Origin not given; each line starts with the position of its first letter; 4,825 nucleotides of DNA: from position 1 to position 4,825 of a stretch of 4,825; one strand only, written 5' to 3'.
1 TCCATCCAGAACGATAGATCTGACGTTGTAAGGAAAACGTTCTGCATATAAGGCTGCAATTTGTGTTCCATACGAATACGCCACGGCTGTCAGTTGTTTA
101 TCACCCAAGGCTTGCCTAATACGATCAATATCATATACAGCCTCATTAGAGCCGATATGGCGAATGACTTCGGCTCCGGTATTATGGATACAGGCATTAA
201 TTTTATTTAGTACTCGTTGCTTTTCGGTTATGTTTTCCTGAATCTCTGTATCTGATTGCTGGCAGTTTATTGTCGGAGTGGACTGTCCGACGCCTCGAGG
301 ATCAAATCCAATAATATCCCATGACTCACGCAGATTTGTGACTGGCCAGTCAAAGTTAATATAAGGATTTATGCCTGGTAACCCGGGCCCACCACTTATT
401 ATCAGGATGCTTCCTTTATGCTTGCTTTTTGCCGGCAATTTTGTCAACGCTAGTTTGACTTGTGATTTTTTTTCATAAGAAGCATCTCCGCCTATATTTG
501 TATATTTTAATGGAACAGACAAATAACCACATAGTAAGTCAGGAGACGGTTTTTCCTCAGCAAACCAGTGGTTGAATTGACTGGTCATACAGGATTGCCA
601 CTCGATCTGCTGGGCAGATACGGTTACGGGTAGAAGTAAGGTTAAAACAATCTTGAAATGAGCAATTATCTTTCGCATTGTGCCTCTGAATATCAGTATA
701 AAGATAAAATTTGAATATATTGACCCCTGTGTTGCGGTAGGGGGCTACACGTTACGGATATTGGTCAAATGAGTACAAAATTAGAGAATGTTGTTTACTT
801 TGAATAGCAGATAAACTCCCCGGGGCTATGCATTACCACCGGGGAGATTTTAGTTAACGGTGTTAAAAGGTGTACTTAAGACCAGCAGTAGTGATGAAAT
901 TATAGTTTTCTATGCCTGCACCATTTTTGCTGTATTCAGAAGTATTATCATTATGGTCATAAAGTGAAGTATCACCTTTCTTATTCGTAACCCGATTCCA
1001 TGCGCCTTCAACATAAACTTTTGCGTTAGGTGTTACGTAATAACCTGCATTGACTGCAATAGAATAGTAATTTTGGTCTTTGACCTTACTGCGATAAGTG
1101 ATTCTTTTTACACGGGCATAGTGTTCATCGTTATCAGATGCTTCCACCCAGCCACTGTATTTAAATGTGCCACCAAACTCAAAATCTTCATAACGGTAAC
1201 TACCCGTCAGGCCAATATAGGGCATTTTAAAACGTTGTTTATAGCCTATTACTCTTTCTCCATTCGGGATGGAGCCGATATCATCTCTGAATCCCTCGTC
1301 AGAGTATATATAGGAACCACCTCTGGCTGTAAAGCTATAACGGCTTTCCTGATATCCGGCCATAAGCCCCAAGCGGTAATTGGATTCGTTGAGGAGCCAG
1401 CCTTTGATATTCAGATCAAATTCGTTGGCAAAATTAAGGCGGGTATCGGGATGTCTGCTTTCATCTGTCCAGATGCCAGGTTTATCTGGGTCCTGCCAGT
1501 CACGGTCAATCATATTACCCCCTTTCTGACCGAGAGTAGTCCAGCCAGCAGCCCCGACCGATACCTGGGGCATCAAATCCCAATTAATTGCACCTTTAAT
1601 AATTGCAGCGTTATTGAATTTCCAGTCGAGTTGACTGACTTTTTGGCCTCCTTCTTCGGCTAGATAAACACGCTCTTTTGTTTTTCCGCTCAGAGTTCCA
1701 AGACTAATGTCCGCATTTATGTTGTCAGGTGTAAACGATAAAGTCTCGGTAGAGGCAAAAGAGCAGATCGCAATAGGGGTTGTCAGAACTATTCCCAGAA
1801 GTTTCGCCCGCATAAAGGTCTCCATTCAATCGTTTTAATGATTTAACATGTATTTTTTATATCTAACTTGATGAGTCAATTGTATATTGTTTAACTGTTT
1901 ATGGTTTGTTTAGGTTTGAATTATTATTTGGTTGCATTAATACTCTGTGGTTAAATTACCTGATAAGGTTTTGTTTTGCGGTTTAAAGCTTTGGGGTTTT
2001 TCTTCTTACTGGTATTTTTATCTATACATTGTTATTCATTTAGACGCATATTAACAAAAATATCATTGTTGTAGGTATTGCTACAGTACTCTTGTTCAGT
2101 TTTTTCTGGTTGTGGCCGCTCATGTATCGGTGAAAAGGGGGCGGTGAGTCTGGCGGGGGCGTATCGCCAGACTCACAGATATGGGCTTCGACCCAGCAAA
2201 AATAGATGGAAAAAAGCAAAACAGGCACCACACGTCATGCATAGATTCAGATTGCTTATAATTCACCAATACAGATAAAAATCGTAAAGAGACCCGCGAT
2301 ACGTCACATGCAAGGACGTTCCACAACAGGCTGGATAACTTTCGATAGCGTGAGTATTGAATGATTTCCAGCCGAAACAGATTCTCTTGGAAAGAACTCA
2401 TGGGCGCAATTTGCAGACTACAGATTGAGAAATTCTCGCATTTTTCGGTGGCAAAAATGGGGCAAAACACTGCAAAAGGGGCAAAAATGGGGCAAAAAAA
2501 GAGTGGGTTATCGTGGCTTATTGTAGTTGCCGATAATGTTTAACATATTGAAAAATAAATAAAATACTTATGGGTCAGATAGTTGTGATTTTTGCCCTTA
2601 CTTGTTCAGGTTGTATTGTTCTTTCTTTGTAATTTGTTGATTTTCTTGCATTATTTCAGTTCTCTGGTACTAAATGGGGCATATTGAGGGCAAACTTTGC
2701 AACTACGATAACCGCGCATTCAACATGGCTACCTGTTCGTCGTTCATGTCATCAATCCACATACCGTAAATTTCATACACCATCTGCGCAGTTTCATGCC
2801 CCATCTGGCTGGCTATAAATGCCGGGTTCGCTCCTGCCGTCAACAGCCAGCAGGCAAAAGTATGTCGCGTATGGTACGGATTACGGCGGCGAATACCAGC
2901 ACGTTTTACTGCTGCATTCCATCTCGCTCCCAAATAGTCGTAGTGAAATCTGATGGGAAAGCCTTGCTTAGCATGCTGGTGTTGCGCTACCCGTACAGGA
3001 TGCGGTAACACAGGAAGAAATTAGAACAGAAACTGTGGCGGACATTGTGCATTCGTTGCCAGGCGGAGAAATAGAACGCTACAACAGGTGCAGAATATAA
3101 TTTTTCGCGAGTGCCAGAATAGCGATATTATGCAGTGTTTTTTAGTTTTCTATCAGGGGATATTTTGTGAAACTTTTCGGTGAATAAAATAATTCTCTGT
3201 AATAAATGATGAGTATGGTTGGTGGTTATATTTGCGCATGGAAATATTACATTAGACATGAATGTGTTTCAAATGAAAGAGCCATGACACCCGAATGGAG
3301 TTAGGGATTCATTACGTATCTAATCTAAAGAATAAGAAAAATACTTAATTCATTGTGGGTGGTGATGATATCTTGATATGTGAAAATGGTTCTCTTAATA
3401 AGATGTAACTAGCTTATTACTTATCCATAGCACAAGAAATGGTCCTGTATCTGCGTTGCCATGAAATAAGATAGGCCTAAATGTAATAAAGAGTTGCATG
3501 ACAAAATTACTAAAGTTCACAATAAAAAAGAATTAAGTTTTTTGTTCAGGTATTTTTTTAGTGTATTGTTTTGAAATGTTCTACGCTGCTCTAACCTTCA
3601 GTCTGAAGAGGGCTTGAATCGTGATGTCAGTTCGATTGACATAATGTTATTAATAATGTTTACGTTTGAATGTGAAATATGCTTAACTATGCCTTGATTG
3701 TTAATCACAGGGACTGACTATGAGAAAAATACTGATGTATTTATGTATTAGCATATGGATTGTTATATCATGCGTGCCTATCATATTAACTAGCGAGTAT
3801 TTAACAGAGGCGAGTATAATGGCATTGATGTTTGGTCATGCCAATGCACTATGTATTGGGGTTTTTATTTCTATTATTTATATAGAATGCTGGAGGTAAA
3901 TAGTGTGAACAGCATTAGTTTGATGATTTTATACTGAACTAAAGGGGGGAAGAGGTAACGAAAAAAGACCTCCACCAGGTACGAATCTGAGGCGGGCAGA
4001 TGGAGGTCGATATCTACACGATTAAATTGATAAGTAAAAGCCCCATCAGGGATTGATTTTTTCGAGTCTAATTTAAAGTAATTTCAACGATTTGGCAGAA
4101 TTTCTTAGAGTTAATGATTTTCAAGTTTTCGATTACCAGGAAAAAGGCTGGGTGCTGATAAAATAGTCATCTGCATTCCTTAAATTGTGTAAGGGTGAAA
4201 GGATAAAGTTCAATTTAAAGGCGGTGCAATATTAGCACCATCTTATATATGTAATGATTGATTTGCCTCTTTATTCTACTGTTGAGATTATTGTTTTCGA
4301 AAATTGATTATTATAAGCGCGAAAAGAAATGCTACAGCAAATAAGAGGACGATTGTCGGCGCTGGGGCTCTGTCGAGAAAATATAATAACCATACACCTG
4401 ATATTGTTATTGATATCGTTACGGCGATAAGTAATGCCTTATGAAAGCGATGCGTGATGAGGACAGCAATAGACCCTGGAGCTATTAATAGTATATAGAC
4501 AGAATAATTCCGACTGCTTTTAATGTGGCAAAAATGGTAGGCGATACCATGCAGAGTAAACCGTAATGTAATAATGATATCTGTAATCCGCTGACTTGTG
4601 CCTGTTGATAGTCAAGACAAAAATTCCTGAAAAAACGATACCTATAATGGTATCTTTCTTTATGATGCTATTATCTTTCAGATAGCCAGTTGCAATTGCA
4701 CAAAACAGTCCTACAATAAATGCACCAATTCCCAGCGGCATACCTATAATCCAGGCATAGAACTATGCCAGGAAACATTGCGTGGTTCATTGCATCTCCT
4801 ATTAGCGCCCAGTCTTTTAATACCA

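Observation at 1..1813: ompT paired with a secreted S33-type hydrolase in a non-K-12 context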

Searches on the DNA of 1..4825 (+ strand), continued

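Call 21: get_annotated_region(hit=H77, flank=8000)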
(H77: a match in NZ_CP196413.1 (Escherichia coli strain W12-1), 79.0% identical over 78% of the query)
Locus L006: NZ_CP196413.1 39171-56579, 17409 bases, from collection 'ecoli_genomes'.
description: Escherichia coli strain W12-1 plasmid unnamed, complete sequence
organism: Escherichia coli strain W12-1 (NCBI taxid 562)
replicon: plasmid unnamed; assembly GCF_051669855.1
host: Bos taurus; source: -; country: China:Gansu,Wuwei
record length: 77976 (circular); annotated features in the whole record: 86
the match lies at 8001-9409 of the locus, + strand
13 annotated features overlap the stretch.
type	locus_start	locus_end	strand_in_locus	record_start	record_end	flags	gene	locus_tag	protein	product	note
CDS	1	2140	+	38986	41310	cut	fecA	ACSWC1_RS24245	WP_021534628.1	TonB-dependent Fe(3+) dicitrate receptor FecA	-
CDS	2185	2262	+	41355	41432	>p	-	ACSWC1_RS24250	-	hypothetical protein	incomplete; partial in the middle of a contig; missing C-terminus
CDS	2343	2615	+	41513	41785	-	-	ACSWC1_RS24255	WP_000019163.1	hypothetical protein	-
CDS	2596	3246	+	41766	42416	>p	-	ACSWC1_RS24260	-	IS91 family transposase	internal stop; incomplete; partial in the middle of a contig; missing C-terminus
CDS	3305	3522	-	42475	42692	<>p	-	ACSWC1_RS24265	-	RNA-guided endonuclease InsQ/TnpB family protein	frameshifted; incomplete; partial in the middle of a contig; missing N-terminus and C-terminus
CDS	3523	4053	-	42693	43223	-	-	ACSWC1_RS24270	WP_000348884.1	GNAT family N-acetyltransferase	-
CDS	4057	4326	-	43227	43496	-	-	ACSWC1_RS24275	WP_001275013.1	DUF1778 domain-containing protein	-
CDS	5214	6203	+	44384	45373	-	-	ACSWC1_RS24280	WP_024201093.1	RepB family plasmid replication initiator protein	-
CDS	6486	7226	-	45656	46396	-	-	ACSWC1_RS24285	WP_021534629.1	tyrosine-type recombinase/integrase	-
CDS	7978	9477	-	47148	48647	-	-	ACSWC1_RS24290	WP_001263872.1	alpha/beta hydrolase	-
CDS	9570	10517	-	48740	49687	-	ompP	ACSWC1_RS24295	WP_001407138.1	omptin family outer membrane protease OmpP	-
CDS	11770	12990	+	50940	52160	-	-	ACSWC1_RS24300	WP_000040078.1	autotransporter strand-loop-strand O-heptosyltransferase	-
CDS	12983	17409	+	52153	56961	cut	-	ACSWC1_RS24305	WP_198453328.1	autotransporter outer membrane beta-barrel domain-containing protein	-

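Call 35: search_dna_similar(query=L001:14100-16900:+, collection=phages, mode=distant, max_rows=25)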
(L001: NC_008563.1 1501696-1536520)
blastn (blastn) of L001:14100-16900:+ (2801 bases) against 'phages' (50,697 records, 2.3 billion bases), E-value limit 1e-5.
Records with a match: 17; places in all: 19; records where one place covers at least 80% of the query: 11.
Best place of each record, by identity: 90-95% 16; 60-80% 1.
By first word of the organism name: Escherichia 16; Salmonella 1.
By host as written in the record: Escherichia coli ECOR13 4; - 4; Escherichia coli C 2; Escherichia coli 2; Escherichia coli str. K-12 substr. MG1655 1; Salmonella enterica subsp. enterica serovar Kentucky 1; Escherichia coli K12 1; Escherichia coli 204576 1; and 1 more.
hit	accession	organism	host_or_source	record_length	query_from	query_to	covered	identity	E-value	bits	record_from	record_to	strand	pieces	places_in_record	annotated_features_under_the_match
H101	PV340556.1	Escherichia phage PhiR29_1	Escherichia coli ECOR13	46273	45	2801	98%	93.0%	0e+0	4090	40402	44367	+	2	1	hypothetical protein (x2) | protease VII (omptin) precursor | tail fiber assembly protein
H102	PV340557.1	Escherichia phage PhiR29_2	Escherichia coli C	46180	45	2801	98%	93.0%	0e+0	4090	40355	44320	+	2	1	hypothetical protein (x3) | protease VII (omptin) precursor | tail fiber assembly protein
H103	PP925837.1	Escherichia phage Turner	Escherichia coli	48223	41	2801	99%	92.5%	0e+0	4033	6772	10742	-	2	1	hypothetical protein (x7)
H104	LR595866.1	Escherichia phage 2G7b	-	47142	45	2801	98%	92.6%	0e+0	4036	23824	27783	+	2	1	putative lactone hydrolase, alpha/beta fold family | Protease VII (Omptin) precursor (EC | Putative SAM-dependent methyltransferase | Phage tail fiber assembly protein (x2)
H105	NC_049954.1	Escherichia phage 2G7b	-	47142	45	2801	98%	92.6%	0e+0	4036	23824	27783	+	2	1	alpha/beta hydrolase | omptin family outer membrane protease OmpT | class I SAM-dependent methyltransferase | Phage tail fiber assembly protein | tail fiber assembly protein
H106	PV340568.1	Escherichia phage PhiR49_1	Escherichia coli ECOR13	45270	45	2801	98%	92.6%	0e+0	4036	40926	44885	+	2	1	hypothetical protein (x3) | protease VII (omptin) precursor | tail fiber assembly protein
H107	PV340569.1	Escherichia phage PhiR49_1_star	Escherichia coli ECOR13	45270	45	2801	98%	92.6%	0e+0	4036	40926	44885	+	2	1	hypothetical protein (x2) | protease VII (omptin) precursor | tail fiber assembly protein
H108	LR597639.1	Escherichia phage ev243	-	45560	45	2801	98%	92.6%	0e+0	4032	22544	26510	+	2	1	putative lactone hydrolase, alpha/beta fold family | Protease VII (Omptin) precursor (EC @ Outer membrane protease OmpT | Putative S-adenosyl-methionine-dependent methyltransferase | Phage tail fiber assembly protein | hypothetical protein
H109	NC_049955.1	Escherichia phage ev243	-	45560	45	2801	98%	92.6%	0e+0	4032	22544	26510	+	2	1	alpha/beta hydrolase | omptin family outer membrane protease OmpT | class I SAM-dependent methyltransferase | tail fiber assembly protein | hypothetical protein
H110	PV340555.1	Escherichia phage PhiR26_1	Escherichia coli str. K-12 substr. ...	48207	45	2801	98%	92.6%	0e+0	4032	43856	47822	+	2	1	hypothetical protein (x2) | protease VII (omptin) precursor | tail fiber assembly protein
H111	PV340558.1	Escherichia phage PhiR30_1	Escherichia coli C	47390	45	2801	98%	92.6%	0e+0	4032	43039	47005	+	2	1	hypothetical protein (x4) | protease VII (omptin) precursor | tail fiber assembly protein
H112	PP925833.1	Escherichia phage Kati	Escherichia coli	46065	1718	2801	39%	90.5%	0e+0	1475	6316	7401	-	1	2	hypothetical protein (x2)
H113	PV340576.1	Escherichia phage PhiR68_2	Escherichia coli ECOR13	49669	1718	2801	39%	90.5%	0e+0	1475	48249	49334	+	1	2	protease VII (omptin) precursor | hypothetical protein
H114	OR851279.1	Salmonella phage S.Kent 1-2-1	Salmonella enterica subsp. enterica ...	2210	2020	2261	9%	68.6%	7e-15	90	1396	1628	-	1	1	record has no annotation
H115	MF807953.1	Escherichia phage Ayreon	Escherichia coli K12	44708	45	93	2%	93.9%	1e-10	76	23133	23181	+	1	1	hypothetical protein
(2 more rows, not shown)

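Call 37: get_annotated_region(hit=H105, flank=9000)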
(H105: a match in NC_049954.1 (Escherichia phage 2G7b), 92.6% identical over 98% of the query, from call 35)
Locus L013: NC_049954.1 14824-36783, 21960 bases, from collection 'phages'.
description: Escherichia virus Lambda_2G7b genome assembly, chromosome: 1.
organism: Escherichia phage 2G7b (NCBI taxid 2847057)
taxonomy: Viruses; Duplodnaviria; Heunggongvirae; Uroviricota; Caudoviricetes; Nesevirus; Nesevirus nv2G7b
host: -; source: -; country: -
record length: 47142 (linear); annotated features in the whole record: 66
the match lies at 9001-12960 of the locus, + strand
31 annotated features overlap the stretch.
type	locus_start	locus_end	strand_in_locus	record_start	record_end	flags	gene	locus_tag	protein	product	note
CDS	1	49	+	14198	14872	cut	-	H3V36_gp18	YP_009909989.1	C40 family peptidase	-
CDS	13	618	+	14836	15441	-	-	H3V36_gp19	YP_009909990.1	tail assembly protein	-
CDS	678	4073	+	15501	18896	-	-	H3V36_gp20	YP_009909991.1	tail fiber protein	-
CDS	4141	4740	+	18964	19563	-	-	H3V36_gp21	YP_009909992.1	Lom outer membrane protein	-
CDS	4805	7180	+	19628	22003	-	-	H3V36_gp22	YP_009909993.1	tail protein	-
CDS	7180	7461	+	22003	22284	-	-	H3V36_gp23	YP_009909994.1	FIG00639828: hypothetical protein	-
CDS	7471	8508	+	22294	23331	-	-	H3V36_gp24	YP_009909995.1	tail fiber protein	-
CDS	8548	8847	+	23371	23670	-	-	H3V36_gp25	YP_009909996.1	FIG00639861: hypothetical protein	-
CDS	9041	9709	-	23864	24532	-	-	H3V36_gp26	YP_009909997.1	class I SAM-dependent methyltransferase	-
CDS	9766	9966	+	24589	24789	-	-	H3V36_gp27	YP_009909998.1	Phage tail fiber assembly protein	-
CDS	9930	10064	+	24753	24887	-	-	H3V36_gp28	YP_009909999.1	tail fiber assembly protein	-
CDS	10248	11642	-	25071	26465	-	-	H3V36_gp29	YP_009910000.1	alpha/beta hydrolase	-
CDS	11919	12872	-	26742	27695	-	-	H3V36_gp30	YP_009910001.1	omptin family outer membrane protease OmpT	-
CDS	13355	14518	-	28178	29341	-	-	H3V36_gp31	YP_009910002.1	integrase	-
CDS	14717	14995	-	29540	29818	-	-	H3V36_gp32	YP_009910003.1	DUF4222 domain-containing protein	-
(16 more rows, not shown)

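Call 38: get_annotated_region(hit=H101, flank=6000)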
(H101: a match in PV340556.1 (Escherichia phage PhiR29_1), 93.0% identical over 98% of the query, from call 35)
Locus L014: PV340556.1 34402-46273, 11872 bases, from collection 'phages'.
description: Escherichia phage PhiR29_1, complete genome.
organism: Escherichia phage PhiR29_1 (NCBI taxid 3416478)
taxonomy: Viruses
host: Escherichia coli ECOR13; source: -; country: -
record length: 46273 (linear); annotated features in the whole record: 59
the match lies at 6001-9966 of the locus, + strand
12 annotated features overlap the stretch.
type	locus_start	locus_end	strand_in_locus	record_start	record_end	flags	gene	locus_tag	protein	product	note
CDS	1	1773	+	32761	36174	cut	-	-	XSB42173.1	tail tip host specificity protein J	tail tip, host specificity protein J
CDS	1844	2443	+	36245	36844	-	-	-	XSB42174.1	Lom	host-cell envelope protein Lom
CDS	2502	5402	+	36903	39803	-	-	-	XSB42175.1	side tail fiber protein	tail fiber, side tail fiber protein Stf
CDS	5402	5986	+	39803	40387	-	-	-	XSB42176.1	tail fiber assembly protein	tail fiber, tail fiber assembly protein Tfa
CDS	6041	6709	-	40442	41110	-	-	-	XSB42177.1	hypothetical protein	putative uncharacterized protein YbcY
CDS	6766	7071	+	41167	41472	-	-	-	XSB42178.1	tail fiber assembly protein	tail fiber, tail fiber assembly protein Tfa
CDS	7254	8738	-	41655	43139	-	-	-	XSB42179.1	hypothetical protein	-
CDS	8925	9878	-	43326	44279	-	-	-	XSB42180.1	protease VII (omptin) precursor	-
CDS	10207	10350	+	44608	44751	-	-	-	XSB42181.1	hypothetical protein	-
CDS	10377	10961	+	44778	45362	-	-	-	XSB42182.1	hypothetical protein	Transcriptional regulator, Xre-family with cupindomain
CDS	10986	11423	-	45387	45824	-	-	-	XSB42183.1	hypothetical protein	putative N-acetyltransferase YjaB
CDS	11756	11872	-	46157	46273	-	-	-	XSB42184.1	hypothetical protein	-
